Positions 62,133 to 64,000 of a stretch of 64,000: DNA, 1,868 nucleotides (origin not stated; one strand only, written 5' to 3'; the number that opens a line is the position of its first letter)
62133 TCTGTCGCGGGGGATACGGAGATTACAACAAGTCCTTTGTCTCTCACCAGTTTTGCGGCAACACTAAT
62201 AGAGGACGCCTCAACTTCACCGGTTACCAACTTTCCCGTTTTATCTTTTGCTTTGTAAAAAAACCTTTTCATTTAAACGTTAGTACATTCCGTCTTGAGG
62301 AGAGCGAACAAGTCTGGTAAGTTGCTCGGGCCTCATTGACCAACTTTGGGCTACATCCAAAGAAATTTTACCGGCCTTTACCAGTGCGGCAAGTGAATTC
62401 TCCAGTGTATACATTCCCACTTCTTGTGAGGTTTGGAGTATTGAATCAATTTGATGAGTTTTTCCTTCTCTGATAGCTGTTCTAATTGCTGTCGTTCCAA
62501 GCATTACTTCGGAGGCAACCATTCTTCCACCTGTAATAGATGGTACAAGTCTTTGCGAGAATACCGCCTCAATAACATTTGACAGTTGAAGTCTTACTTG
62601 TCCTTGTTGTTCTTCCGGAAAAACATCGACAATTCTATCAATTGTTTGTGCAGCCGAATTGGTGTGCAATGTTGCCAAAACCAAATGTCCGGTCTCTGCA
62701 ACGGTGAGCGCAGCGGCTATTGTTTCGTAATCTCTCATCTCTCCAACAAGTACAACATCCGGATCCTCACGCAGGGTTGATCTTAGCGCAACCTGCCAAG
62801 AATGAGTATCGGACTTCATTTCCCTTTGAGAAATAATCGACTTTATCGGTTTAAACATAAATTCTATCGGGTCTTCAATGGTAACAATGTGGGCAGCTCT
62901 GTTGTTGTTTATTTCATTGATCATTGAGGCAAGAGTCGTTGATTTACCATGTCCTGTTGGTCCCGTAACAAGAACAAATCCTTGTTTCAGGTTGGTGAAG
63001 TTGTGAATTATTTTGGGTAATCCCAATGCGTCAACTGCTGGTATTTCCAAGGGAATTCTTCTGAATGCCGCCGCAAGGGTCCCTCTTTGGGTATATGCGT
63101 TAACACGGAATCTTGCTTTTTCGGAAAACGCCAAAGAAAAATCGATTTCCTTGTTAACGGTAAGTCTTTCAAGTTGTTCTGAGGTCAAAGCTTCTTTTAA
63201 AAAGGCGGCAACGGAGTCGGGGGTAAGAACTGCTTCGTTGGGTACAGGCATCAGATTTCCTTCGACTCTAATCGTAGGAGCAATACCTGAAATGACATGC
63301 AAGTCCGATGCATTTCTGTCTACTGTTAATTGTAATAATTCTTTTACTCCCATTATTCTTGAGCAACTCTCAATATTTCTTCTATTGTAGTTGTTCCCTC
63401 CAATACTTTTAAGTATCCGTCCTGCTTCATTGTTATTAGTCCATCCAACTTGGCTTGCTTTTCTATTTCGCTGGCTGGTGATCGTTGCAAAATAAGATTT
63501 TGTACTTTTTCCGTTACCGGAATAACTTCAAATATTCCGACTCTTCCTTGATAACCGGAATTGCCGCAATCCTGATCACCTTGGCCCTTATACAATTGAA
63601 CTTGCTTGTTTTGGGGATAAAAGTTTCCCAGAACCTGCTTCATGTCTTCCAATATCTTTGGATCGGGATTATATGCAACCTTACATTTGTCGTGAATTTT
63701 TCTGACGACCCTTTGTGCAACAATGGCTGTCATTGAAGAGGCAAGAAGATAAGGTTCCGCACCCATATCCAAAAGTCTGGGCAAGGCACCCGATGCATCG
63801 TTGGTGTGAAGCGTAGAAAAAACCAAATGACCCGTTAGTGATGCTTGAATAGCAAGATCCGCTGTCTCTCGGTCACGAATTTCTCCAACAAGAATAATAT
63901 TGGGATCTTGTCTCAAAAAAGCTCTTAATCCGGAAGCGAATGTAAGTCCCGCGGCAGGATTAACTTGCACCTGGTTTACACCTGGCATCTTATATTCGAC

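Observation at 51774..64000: Complete secretin-less (monoderm-type) type IV pilus locus with seven tandem pilin paralogs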

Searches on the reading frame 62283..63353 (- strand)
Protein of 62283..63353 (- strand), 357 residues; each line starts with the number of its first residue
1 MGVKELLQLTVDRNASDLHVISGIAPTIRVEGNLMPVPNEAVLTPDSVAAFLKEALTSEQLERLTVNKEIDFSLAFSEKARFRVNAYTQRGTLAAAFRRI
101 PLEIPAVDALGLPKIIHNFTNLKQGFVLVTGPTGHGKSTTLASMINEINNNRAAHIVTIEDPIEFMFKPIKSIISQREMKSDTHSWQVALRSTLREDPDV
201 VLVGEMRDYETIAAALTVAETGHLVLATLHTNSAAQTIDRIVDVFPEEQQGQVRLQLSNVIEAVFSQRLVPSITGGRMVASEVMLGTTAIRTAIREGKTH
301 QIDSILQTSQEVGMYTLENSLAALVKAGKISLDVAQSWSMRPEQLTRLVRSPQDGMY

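Call 3: search_protein_families(library=pfam, proteins=[window:62283-63353:-], max_evalue=0.01)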
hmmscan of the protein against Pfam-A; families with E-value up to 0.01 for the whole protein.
window:62283-63353:- (357 aa): 7 families
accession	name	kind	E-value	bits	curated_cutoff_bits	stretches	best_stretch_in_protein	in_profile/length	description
PF00437.27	T2SSE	-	7e-44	150.4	24.9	1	11-273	20-281/370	Type II/IV secretion system protein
PF25199.1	nSTAND_NTPase5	-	1.3e-05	25.5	34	1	115-176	32-93/145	Novel STAND NTPase 5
PF13401.12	AAA_22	-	0.00021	22.1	27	1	123-159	4-39/130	AAA domain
PF13191.12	AAA_16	-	0.00055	20.9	32.6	1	125-226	25-136/167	AAA ATPase domain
PF01935.23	DUF87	-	0.00081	20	23.2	1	128-157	27-56/220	Helicase HerA, central domain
PF20720.3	nSTAND3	-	0.0079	16.3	27.2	0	123-162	16-54/155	Novel STAND NTPase 3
PF13086.12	AAA_11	-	0.0092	16.2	27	0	122-151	15-44/257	AAA domain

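Call 6: search_protein_families(library=ncbifam, proteins=[window:62283-63353:-], max_evalue=0.01)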
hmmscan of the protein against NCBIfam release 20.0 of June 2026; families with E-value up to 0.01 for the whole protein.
window:62283-63353:- (357 aa): 21 families
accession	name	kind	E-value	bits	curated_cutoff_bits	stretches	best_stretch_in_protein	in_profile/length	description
TIGR01420.1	pilT_fam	subfamily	8.9e-135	449.3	319.1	1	4-342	3-341/343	PilT/PilU family type 4a pilus ATPase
TIGR02525.1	plasmid_TraJ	equivalog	2.3e-42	145.3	368.3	1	62-310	82-342/372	plasmid transfer ATPase TraJ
TIGR02524.1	dot_icm_DotB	equivalog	1.1e-40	139.9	463.3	1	5-306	8-321/358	Dot/Icm type IV secretion system ATPase DotB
NF007755.0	PRK10436.1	equivalog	2.9e-40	138.3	617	1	3-270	89-355/465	type II secretion system protein GspE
TIGR02533.1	type_II_gspE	equivalog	7.8e-40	136.9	630.25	1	121-273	240-382/486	type II secretion system ATPase GspE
TIGR02538.1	type_IV_pilB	equivalog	4e-39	134.7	675.65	1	122-244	314-432/564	type IV-A pilus assembly ATPase PilB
NF041000.1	ATPase_ComGA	equivalog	1.3e-35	122.7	300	1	115-271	119-266/267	competence type IV pilus ATPase ComGA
NF053534.1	T4PilAsmATPsTfpB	equivalog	3.1e-31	108.4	850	1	117-270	329-472/584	type IV pilus assembly ATPase TfpB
TIGR02782.1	TrbB_P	equivalog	3.9e-16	59.2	304.55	1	126-265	138-276/303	P-type conjugative transfer ATPase TrbB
TIGR02788.1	VirB11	equivalog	4e-16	58.9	249.95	1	124-264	144-284/308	P-type DNA transfer ATPase VirB11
NF058587.1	archaellum_moto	equivalog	1.6e-14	53.6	550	1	127-241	278-393/527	archaellum flagellar ATPase motor FlaI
NF010407.0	PRK13833.1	subfamily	2.1e-11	43.8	499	1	127-266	147-284/323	conjugal transfer protein TrbB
NF010469.0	PRK13894.1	subfamily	2.5e-11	43.5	508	1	126-245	151-268/320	conjugal transfer ATPase TrbB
TIGR03819.1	heli_sec_ATPase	hypoth_equivalog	5.6e-11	42.2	373.15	1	121-241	176-297/340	TadA family conjugal transfer-associated ATPase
NF053672.1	bindosome_BasE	exception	1.3e-09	37.4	1000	1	126-261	272-407/512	bindosome assembly system ATPase subunit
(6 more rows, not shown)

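Call 8: find_encoding_contigs(protein=window:62283-63353:-, flank=10000, max_places=6)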
Protein window:62283-63353:- (357 aa): 9 contigs read that carry it; 6 places shown.
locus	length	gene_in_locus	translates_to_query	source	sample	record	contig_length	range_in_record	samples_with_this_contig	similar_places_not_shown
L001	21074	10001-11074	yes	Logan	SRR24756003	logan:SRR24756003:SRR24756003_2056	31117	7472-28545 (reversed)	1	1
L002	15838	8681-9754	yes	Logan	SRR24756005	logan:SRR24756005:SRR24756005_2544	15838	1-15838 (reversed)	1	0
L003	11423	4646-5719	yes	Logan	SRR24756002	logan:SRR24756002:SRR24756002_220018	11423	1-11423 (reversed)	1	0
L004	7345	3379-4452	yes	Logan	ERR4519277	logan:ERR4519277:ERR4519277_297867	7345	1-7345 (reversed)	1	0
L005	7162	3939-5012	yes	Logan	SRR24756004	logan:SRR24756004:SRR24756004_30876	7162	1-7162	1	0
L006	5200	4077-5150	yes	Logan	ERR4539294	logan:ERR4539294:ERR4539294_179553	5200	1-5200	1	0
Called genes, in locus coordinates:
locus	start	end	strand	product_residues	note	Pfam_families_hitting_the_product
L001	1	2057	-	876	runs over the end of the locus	PF00521:DNA_topoisoIV, PF03989:DNA_gyraseA_C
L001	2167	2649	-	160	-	PF03073:TspO_MBR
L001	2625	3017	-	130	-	PF09945:DUF2177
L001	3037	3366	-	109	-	PF03819:MazG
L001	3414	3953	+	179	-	-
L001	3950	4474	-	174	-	-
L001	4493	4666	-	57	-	-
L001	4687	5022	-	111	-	-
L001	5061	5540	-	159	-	PF00719:Pyrophosphatase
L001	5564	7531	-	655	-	PF02518:HATPase_c, PF00204:DNA_gyraseB, PF01751:Toprim, PF00986:DNA_gyraseB_C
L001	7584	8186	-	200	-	PF13177:DNA_pol3_delta2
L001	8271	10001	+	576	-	PF05157:MshEN, PF00437:T2SSE, PF20720:nSTAND3 (faint)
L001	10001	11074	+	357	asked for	PF00437:T2SSE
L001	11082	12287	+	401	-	PF28597:T2SSF_N, PF00482:T2SSF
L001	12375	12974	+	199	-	PF07963:N_methyl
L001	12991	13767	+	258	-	PF06750:A24_N_bact, PF01478:Peptidase_A24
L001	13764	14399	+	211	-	-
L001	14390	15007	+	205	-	-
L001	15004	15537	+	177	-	PF07963:N_methyl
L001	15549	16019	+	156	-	PF07963:N_methyl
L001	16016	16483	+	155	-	PF07963:N_methyl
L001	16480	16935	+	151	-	PF07963:N_methyl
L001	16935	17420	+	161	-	PF07963:N_methyl (weak)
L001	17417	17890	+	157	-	-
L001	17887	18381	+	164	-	-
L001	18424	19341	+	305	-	-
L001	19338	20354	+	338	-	PF11104:PilM_2, PF06723:MreB_Mbl (faint), PF25216:Volactin (weak), PF14450:FtsA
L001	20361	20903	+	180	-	-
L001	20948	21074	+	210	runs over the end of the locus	-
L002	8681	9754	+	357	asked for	PF00437:T2SSE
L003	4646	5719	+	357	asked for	PF00437:T2SSE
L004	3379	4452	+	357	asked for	PF00437:T2SSE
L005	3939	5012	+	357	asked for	PF00437:T2SSE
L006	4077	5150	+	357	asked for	PF00437:T2SSE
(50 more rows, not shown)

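Call 13: search_protein_families(library=ncbifam, proteins=[L001:8271-9998:+], max_evalue=0.001)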
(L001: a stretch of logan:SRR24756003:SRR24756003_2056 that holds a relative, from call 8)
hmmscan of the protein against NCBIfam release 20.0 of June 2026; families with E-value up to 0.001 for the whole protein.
L001:8271-9998:+ (576 aa): 21 families
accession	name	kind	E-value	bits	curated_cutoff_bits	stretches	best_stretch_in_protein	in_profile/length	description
TIGR02533.1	type_II_gspE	equivalog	2.8e-165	550.6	630.25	1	88-573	3-485/486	type II secretion system ATPase GspE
TIGR02538.1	type_IV_pilB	equivalog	3.1e-165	551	675.65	1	17-575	2-563/564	type IV-A pilus assembly ATPase PilB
NF053534.1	T4PilAsmATPsTfpB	equivalog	1.9e-137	459.1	850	1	30-574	38-582/584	type IV pilus assembly ATPase TfpB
NF007755.0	PRK10436.1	equivalog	1.5e-124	416.3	617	1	186-574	81-459/465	type II secretion system protein GspE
NF041000.1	ATPase_ComGA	equivalog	2.3e-79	266.2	300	1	196-461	2-266/267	competence type IV pilus ATPase ComGA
TIGR01420.1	pilT_fam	subfamily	9.7e-58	196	319.1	1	195-470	3-278/343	PilT/PilU family type 4a pilus ATPase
TIGR02525.1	plasmid_TraJ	equivalog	5.8e-30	104.5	368.3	1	289-441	120-273/372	plasmid transfer ATPase TraJ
TIGR02524.1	dot_icm_DotB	equivalog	4.4e-21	75.5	463.3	1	300-439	114-258/358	Dot/Icm type IV secretion system ATPase DotB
TIGR02782.1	TrbB_P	equivalog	4.1e-18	65.7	304.55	1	315-443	128-258/303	P-type conjugative transfer ATPase TrbB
NF058587.1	archaellum_moto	equivalog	4.2e-18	65.4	550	1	327-437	278-393/527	archaellum flagellar ATPase motor FlaI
NF010469.0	PRK13894.1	subfamily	2.7e-17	63.1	508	1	317-439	142-266/320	conjugal transfer ATPase TrbB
TIGR02788.1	VirB11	equivalog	4e-16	58.9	249.95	1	310-443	131-268/308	P-type DNA transfer ATPase VirB11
TIGR03819.1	heli_sec_ATPase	hypoth_equivalog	9.1e-15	54.7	373.15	1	226-457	82-317/340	TadA family conjugal transfer-associated ATPase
NF010407.0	PRK13833.1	subfamily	3.6e-14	52.9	499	1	316-444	137-266/323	conjugal transfer protein TrbB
NF010425.0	PRK13851.1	equivalog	2.4e-11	43.1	461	1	314-437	152-280/344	type IV secretion system protein VirB11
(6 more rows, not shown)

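Call 51: search_solved_structures(query=L001:8271-9998:+, max_evalue=1e-20)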
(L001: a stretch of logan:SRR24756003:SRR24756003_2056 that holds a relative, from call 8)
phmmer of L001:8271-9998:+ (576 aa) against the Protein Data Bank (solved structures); distinct sequences matched with E-value up to 1e-20: 22.
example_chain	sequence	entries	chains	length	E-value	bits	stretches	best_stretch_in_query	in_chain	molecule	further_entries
6f8l_G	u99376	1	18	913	1.1e-139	469.7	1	14-572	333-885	Type IV pilus assembly protein PilF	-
5zfr_A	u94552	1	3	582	7.5e-127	427.4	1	14-574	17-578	Type IV pilus biogenesis ATPase PilB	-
5tsg_B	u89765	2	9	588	8.3e-126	423.9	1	14-574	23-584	Type IV pilus biogenesis ATPase PilB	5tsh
6olj_C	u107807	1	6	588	1.1e-125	423.6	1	14-574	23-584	Type IV pilus biogenesis ATPase PilB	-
3jc8_Ba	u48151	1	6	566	8.3e-121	407.4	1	17-571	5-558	Type IV-A pilus assembly ATPase PilB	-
5oiu_A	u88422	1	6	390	3.8e-116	392.1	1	191-572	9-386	Type IV pilus assembly protein PilF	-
5it5_F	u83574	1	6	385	6.4e-116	391.3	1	194-572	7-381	ATP binding motif-containing protein PilF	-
6ejf_A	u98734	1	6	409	7.7e-116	391.1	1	194-572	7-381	Type IV pilus assembly protein PilF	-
4pht_A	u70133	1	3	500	7.1e-111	374.7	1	87-576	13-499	General secretory pathway protein E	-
4kss_A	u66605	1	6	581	2.9e-106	359.4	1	190-576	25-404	Type II secretion system protein E, hemolysin-coregulated protein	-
4ksr_A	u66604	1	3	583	2.9e-106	359.4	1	190-576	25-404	Type II secretion system protein E, Hemolysin-coregulated protein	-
1p9r_A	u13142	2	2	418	8.3e-106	357.9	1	189-573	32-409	General secretion pathway protein E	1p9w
2ewv_A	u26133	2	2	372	1.4e-34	122.9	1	189-472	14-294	twitching motility protein PilT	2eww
2gsz_A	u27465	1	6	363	3.6e-34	121.5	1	196-472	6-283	twitching motility protein PilT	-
5fl3_A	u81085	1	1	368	6.8e-34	120.6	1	197-464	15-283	PILI RETRACTION PROTEIN PILT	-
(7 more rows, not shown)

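Call 52: search_solved_structures(query=window:62283-63353:-, max_evalue=1e-20)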
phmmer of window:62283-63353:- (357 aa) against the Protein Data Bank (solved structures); distinct sequences matched with E-value up to 1e-20: 23.
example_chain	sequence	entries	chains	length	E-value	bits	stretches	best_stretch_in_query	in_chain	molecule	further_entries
2ewv_A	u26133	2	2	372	2.1e-99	336.3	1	3-351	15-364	twitching motility protein PilT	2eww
2gsz_A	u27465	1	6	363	2.3e-99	336.2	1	3-351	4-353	twitching motility protein PilT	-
5zfq_A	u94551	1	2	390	3.4e-97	329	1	4-353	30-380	Twitching motility pilus retraction protein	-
6ojx_A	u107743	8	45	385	1.1e-94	320.7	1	4-351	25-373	Twitching motility pilus retraction ATPase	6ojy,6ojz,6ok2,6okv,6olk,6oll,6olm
3jvu_A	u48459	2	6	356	6.4e-92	311.7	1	1-344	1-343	Twitching mobility protein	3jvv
5fl3_A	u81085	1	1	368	5.9e-85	288.8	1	4-348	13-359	PILI RETRACTION PROTEIN PILT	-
2eyu_A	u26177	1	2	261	9e-79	268.5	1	100-351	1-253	twitching motility protein PilT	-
9n32_A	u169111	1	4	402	8.6e-75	255.4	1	4-338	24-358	PilU protein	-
10my_A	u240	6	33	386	2.9e-68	234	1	11-333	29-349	PilT/PilU family type 4a pilus ATPase | Twitching motility protein PilT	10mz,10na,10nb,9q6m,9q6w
6geb_A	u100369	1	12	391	8.2e-36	127.4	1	7-305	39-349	DotB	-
6gef_A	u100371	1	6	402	7e-30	107.9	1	14-293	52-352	Type IV secretion system protein DotB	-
5tsg_B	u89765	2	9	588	3.1e-29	105.8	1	10-246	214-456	Type IV pilus biogenesis ATPase PilB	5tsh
6olj_C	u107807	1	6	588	3.1e-29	105.7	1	10-246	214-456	Type IV pilus biogenesis ATPase PilB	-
5zfr_A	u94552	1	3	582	2.2e-28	103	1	123-246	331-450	Type IV pilus biogenesis ATPase PilB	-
3jc8_Ba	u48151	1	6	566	7e-28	101.3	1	121-271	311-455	Type IV-A pilus assembly ATPase PilB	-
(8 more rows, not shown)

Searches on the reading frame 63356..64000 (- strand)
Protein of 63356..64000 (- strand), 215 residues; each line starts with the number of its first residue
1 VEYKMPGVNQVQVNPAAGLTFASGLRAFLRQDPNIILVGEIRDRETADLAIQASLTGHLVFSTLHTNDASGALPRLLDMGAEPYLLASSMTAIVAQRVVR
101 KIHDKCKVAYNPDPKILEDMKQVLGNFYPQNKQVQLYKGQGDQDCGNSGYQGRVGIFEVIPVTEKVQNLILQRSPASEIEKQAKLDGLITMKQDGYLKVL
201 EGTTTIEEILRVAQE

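Call 3: search_protein_families(library=pfam, proteins=[window:63356-64000:-], max_evalue=0.01)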
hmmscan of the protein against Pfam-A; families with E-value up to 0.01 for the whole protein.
window:63356-64000:- (215 aa): 1 family
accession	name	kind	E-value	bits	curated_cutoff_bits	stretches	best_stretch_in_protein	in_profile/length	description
PF00437.27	T2SSE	-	8.8e-64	215.9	24.9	1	1-211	180-370/370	Type II/IV secretion system protein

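Call 6: search_protein_families(library=ncbifam, proteins=[window:63356-64000:-], max_evalue=0.01)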
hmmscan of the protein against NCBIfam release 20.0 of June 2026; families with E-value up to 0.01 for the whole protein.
window:63356-64000:- (215 aa): 15 families
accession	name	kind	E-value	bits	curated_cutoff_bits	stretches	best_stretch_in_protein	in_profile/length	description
TIGR02533.1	type_II_gspE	equivalog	5.6e-83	279.2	630.25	1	1-212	281-485/486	type II secretion system ATPase GspE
TIGR02538.1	type_IV_pilB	equivalog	5.9e-78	262.9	675.65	1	1-214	354-563/564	type IV-A pilus assembly ATPase PilB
NF053534.1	T4PilAsmATPsTfpB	equivalog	2.5e-68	230.9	850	1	6-213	379-582/584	type IV pilus assembly ATPase TfpB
NF007755.0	PRK10436.1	equivalog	2.3e-60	204.6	617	1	1-213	257-459/465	type II secretion system protein GspE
NF041000.1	ATPase_ComGA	equivalog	2.9e-35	121.6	300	1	1-100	167-266/267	competence type IV pilus ATPase ComGA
TIGR01420.1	pilT_fam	subfamily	6.3e-32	111.1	319.1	1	18-109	181-278/343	PilT/PilU family type 4a pilus ATPase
TIGR02525.1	plasmid_TraJ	equivalog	1.9e-14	53.4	368.3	1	20-80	213-273/372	plasmid transfer ATPase TraJ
TIGR02524.1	dot_icm_DotB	equivalog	4.4e-13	49.2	463.3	1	19-78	199-258/358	Dot/Icm type IV secretion system ATPase DotB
NF058587.1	archaellum_moto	equivalog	2.7e-10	39.6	550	1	24-76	342-393/527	archaellum flagellar ATPase motor FlaI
TIGR02782.1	TrbB_P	equivalog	3.3e-08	33.2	304.55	1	9-83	184-259/303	P-type conjugative transfer ATPase TrbB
NF010469.0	PRK13894.1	subfamily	4e-07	29.7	508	1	8-79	196-267/320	conjugal transfer ATPase TrbB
NF010407.0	PRK13833.1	subfamily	1.7e-05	24.4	499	1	9-83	192-266/323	conjugal transfer protein TrbB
TIGR02788.1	VirB11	equivalog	3.2e-05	23.1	249.95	1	19-82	205-268/308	P-type DNA transfer ATPase VirB11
TIGR03819.1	heli_sec_ATPase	hypoth_equivalog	8.7e-05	21.9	373.15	1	19-96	240-317/340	TadA family conjugal transfer-associated ATPase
NF053672.1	bindosome_BasE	exception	0.0064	15.3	1000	1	20-78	333-390/512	bindosome assembly system ATPase subunit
